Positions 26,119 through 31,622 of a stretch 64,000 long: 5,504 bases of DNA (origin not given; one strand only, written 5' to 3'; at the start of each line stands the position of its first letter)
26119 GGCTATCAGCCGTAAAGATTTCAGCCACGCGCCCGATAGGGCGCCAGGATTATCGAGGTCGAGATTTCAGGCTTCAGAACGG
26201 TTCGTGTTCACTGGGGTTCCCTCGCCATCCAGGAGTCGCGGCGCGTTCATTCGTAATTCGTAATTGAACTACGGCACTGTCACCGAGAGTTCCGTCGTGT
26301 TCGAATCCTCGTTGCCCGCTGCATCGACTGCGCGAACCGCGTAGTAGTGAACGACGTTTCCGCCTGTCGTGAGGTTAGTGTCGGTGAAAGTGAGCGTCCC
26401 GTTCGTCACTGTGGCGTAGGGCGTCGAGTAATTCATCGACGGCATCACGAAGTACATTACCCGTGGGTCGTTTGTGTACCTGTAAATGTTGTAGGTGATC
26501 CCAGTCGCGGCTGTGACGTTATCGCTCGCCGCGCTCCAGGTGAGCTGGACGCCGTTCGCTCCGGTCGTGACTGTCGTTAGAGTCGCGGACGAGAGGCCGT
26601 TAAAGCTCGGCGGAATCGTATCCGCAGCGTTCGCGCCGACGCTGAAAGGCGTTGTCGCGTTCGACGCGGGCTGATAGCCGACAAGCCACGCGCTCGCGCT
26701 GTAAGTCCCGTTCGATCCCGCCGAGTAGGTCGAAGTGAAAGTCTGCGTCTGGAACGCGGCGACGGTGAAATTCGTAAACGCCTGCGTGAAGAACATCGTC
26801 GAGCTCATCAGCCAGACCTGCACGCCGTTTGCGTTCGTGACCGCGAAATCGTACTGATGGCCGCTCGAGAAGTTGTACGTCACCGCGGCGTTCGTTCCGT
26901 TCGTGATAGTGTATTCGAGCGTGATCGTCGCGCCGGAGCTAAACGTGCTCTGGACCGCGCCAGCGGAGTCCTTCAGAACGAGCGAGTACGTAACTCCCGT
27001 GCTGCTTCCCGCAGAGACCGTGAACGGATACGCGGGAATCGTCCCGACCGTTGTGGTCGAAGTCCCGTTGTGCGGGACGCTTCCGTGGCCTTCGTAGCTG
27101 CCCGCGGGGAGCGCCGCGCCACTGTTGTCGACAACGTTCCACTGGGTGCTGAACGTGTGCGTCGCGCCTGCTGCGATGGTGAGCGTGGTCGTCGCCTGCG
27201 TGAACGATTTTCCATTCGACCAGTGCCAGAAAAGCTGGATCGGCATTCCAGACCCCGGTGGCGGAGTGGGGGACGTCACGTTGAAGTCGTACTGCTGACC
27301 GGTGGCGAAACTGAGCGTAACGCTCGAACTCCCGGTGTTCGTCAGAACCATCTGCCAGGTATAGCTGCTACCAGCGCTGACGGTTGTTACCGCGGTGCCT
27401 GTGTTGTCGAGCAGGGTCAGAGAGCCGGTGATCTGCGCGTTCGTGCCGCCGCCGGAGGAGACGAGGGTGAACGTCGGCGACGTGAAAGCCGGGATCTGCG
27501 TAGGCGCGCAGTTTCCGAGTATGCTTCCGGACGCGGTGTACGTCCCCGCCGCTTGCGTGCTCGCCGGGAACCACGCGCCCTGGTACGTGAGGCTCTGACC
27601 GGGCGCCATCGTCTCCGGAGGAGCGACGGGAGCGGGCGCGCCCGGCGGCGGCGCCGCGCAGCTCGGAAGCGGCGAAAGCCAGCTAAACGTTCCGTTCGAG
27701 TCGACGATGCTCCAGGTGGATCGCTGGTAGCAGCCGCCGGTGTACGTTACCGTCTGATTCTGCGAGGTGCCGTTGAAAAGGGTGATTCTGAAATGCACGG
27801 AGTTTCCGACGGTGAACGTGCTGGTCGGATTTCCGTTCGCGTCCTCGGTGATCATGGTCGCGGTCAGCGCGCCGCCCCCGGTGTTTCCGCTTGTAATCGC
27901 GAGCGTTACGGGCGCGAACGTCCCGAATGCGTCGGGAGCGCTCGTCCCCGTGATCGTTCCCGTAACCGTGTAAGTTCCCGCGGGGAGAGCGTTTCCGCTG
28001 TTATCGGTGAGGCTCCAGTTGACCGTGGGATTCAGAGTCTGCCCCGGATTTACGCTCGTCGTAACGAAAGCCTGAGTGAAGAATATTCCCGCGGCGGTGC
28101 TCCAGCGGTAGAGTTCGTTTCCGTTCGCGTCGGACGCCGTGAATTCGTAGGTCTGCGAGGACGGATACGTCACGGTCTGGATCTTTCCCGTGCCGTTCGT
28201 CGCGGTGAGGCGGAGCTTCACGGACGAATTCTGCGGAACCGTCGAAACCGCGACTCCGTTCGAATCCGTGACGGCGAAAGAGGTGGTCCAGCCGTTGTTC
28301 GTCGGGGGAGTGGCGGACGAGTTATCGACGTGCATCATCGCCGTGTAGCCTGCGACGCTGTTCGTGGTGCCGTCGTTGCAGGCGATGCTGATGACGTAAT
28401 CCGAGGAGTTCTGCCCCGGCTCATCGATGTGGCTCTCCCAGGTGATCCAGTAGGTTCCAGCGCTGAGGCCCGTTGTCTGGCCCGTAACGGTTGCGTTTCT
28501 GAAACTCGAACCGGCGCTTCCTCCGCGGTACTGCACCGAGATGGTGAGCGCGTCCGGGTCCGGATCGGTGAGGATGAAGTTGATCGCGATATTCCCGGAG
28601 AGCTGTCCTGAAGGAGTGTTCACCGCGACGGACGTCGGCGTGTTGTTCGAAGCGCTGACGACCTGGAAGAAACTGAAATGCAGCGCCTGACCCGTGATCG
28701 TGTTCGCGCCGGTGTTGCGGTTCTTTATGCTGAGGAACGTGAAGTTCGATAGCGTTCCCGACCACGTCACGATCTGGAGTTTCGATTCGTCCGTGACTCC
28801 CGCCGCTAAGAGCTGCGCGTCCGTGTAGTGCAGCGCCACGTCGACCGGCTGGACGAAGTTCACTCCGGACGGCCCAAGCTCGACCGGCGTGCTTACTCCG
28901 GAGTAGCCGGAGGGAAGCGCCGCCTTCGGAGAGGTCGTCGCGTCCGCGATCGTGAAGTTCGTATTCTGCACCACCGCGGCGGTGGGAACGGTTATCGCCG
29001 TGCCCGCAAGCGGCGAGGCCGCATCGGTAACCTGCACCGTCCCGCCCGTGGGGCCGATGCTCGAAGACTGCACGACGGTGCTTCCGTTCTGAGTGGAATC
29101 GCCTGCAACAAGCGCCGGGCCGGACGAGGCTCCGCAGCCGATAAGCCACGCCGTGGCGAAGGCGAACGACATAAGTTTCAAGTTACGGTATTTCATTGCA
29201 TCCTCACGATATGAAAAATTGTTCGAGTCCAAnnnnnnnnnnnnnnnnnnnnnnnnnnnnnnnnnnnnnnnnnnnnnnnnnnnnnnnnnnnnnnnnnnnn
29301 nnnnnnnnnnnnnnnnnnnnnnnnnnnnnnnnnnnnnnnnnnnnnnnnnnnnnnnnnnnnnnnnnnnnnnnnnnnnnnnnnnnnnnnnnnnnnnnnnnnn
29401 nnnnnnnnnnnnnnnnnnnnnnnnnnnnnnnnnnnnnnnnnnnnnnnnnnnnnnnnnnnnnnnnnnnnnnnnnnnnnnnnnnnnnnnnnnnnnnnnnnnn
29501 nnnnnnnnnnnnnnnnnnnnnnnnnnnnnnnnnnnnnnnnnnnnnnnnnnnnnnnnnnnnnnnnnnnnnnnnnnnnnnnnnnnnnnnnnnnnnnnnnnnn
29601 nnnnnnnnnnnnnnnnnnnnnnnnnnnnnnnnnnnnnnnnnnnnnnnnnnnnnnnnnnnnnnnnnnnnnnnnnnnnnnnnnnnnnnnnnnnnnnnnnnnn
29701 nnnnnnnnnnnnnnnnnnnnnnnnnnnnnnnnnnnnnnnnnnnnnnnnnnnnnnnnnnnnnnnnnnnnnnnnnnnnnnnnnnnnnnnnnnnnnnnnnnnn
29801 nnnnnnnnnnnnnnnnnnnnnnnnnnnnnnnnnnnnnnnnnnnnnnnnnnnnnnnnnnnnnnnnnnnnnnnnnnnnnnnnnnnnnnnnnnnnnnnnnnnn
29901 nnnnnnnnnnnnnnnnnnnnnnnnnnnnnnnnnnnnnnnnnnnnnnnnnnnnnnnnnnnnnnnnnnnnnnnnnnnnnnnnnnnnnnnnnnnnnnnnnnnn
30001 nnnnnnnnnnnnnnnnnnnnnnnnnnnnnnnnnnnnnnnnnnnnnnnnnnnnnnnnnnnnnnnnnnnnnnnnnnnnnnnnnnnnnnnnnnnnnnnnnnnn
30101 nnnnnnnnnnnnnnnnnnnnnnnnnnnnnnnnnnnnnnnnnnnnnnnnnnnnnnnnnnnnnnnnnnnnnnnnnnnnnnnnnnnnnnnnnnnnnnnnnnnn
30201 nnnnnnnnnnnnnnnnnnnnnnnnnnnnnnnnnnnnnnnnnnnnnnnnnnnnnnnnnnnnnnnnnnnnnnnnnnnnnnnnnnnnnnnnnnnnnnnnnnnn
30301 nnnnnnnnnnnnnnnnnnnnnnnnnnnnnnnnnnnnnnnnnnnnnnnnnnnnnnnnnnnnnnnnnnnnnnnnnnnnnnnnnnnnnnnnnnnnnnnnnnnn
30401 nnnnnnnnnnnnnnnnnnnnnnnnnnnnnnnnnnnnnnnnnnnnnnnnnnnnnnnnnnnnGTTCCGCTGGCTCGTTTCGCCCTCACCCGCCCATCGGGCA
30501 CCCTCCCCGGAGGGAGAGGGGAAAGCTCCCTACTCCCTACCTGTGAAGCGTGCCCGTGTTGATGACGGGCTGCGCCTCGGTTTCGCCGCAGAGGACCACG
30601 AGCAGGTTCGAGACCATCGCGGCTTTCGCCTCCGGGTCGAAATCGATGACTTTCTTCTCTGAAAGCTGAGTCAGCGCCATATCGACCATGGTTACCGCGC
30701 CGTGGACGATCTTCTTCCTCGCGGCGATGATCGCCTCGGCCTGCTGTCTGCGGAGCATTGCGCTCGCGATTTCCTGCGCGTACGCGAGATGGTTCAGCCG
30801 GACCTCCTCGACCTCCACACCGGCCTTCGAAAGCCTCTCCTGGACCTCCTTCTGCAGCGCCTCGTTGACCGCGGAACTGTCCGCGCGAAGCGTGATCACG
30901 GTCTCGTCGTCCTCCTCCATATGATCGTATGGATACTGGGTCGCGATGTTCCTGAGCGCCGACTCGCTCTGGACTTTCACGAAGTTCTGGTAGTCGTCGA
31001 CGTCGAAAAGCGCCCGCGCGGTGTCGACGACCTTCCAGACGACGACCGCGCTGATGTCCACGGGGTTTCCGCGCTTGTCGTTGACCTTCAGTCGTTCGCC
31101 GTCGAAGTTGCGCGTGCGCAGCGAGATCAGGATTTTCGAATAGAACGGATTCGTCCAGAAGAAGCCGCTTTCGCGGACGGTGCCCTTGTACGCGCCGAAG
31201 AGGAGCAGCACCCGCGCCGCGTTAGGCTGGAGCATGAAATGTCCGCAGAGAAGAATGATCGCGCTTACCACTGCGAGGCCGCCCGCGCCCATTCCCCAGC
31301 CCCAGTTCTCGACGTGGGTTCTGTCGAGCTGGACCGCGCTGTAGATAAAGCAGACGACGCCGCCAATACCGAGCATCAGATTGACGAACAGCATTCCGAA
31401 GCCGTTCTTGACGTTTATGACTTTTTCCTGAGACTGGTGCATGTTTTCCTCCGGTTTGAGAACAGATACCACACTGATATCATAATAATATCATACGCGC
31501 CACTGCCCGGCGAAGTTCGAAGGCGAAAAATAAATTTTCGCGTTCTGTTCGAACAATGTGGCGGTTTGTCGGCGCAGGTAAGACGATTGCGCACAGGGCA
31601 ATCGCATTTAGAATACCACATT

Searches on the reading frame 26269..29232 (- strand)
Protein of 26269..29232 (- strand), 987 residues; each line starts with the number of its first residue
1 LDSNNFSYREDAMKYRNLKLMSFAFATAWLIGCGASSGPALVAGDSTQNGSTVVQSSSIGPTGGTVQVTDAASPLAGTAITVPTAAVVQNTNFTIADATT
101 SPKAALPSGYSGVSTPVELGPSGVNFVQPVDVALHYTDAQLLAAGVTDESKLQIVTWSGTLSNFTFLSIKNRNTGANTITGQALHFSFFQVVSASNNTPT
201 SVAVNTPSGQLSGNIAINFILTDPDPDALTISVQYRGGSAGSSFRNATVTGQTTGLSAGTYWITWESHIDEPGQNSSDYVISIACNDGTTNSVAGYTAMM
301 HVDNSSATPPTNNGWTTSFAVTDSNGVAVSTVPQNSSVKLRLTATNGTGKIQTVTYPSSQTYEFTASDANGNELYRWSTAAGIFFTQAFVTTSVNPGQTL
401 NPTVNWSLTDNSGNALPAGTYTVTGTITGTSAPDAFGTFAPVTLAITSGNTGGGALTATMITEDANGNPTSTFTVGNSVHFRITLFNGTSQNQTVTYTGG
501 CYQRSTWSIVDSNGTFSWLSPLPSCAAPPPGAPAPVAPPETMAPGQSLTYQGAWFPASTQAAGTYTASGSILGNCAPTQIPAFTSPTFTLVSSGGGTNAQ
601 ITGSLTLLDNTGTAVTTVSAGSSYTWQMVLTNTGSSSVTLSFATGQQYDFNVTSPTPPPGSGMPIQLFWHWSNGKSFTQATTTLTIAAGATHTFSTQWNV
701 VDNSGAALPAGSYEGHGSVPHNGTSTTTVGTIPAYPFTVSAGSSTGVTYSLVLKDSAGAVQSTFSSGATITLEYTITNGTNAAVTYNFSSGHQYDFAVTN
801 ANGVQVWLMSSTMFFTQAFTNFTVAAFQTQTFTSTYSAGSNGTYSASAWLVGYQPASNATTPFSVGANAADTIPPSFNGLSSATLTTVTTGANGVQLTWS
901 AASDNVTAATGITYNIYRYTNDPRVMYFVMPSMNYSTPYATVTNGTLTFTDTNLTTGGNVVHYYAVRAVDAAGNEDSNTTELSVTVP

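Call 17: search_protein_families(library=pfam, proteins=[window:26269-29232:-], max_evalue=0.001)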
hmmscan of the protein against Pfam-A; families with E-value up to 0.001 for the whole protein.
window:26269-29232:- (987 aa): 2 families
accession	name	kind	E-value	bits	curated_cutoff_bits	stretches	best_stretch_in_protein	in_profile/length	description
PF12690.13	BsuPI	-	9e-57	189.7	22.9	3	764-852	8-98/101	Intracellular proteinase inhibitor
PF14524.12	Wzt_C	-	3.8e-05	24.1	30.4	0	317-430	13-108/143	Wzt C-terminal domain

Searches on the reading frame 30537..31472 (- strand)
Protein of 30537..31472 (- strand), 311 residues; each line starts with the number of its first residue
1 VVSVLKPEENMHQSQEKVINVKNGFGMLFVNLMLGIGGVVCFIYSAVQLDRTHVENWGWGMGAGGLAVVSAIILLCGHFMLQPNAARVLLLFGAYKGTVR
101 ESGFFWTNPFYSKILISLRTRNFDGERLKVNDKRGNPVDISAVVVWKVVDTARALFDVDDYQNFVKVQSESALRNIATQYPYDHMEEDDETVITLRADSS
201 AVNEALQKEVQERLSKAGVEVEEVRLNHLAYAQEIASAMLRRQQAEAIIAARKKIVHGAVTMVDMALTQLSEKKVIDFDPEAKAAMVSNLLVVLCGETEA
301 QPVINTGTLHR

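Call 17: search_protein_families(library=pfam, proteins=[window:30537-31472:-], max_evalue=0.001)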
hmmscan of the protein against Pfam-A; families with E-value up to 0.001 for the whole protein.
window:30537-31472:- (311 aa): 3 families
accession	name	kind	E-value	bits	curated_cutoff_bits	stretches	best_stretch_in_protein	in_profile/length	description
PF01145.31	Band_7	-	1.4e-30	107.1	23.6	1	82-254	4-170/176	SPFH domain / Band 7 family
PF13421.11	Band_7_1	-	1.3e-06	28.6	24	1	131-244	92-208/211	SPFH domain-Band 7 family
PF23600.1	DUF7139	-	2.7e-05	24.3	30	1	14-89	13-86/150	Domain of unknown function (DUF7139)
